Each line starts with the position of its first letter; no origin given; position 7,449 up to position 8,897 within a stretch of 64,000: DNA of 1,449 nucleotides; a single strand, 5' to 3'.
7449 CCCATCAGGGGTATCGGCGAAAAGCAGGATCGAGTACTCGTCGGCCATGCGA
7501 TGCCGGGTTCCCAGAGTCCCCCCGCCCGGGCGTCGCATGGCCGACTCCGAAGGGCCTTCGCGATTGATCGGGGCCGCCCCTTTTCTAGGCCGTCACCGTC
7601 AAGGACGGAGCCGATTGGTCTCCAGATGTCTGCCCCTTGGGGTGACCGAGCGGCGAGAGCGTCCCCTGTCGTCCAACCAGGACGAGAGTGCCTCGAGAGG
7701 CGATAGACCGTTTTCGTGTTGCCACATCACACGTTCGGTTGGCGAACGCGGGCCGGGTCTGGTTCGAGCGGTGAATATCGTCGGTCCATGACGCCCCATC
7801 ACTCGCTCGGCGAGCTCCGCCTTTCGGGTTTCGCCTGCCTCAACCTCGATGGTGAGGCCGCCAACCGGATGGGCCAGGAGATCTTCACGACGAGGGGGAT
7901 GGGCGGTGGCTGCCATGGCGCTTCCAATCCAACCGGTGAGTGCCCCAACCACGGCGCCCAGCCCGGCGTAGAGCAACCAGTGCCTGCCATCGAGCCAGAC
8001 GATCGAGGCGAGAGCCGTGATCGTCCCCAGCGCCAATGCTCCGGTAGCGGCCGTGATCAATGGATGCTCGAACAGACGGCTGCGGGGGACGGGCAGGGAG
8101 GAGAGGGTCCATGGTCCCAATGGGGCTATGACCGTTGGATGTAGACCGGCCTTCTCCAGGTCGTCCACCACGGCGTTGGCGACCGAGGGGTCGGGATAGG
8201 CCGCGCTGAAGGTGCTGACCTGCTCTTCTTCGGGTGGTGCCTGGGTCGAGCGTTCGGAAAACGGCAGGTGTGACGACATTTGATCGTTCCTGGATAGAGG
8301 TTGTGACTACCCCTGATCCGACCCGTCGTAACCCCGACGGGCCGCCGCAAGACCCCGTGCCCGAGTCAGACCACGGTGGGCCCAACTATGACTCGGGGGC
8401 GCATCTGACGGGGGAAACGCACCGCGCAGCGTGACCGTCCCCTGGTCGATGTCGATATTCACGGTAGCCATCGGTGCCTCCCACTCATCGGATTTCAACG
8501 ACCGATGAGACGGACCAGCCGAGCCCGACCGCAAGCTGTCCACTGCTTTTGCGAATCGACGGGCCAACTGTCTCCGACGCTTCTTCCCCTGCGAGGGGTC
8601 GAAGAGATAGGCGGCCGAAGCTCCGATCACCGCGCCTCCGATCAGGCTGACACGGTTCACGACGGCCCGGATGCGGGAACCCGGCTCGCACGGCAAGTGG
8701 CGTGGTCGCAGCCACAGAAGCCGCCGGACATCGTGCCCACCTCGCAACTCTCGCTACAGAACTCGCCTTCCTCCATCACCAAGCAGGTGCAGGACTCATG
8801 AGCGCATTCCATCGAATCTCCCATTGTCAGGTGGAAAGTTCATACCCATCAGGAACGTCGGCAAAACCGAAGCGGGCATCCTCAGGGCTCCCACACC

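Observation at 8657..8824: Unannotated 51-55-aa SmtA/BmtA-type metallothionein ORF downstream of surE, overlapping a longer track ORF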

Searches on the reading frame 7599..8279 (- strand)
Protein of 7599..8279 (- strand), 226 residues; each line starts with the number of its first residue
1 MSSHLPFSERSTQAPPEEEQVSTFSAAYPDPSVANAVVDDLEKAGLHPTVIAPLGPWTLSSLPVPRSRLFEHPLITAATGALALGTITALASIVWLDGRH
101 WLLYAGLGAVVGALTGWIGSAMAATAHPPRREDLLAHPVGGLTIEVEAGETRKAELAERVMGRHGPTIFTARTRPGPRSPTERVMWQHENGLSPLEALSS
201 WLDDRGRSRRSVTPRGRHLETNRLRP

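Call 3: search_protein_families(library=pfam, proteins=[window:7599-8279:-], max_evalue=10)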
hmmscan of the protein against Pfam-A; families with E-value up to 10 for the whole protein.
window:7599-8279:- (226 aa): 0 families

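Call 4: search_protein_families(library=ncbifam, proteins=[window:7599-8279:-], max_evalue=10)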
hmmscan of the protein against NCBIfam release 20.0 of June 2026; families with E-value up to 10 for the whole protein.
window:7599-8279:- (226 aa): 0 families

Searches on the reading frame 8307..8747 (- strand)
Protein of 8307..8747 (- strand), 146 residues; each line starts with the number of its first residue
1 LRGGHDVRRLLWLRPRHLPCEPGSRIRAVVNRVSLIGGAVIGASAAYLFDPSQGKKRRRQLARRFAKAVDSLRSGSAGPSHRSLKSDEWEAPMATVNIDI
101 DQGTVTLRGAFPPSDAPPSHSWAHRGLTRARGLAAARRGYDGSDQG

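Call 3: search_protein_families(library=pfam, proteins=[window:8307-8747:-], max_evalue=10)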
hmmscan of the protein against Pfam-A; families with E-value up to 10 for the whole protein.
window:8307-8747:- (146 aa): 2 families
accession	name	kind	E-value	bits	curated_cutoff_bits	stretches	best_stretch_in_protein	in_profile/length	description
PF12732.12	YtxH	-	1.7e-07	32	37.5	1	35-72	4-41/71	YtxH-like protein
PF04632.18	FUSC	-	0.099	11.7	30.9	1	32-86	481-535/660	Fusaric acid resistance protein family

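Call 4: search_protein_families(library=ncbifam, proteins=[window:8307-8747:-], max_evalue=10)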
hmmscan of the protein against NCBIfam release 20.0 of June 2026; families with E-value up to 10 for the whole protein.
window:8307-8747:- (146 aa): 1 family
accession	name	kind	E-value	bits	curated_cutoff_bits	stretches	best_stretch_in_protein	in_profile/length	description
NF041669.1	GvpT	domain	0.07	13.7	80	1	36-57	6-27/123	GvpT/GvpP family gas vesicle accessory protein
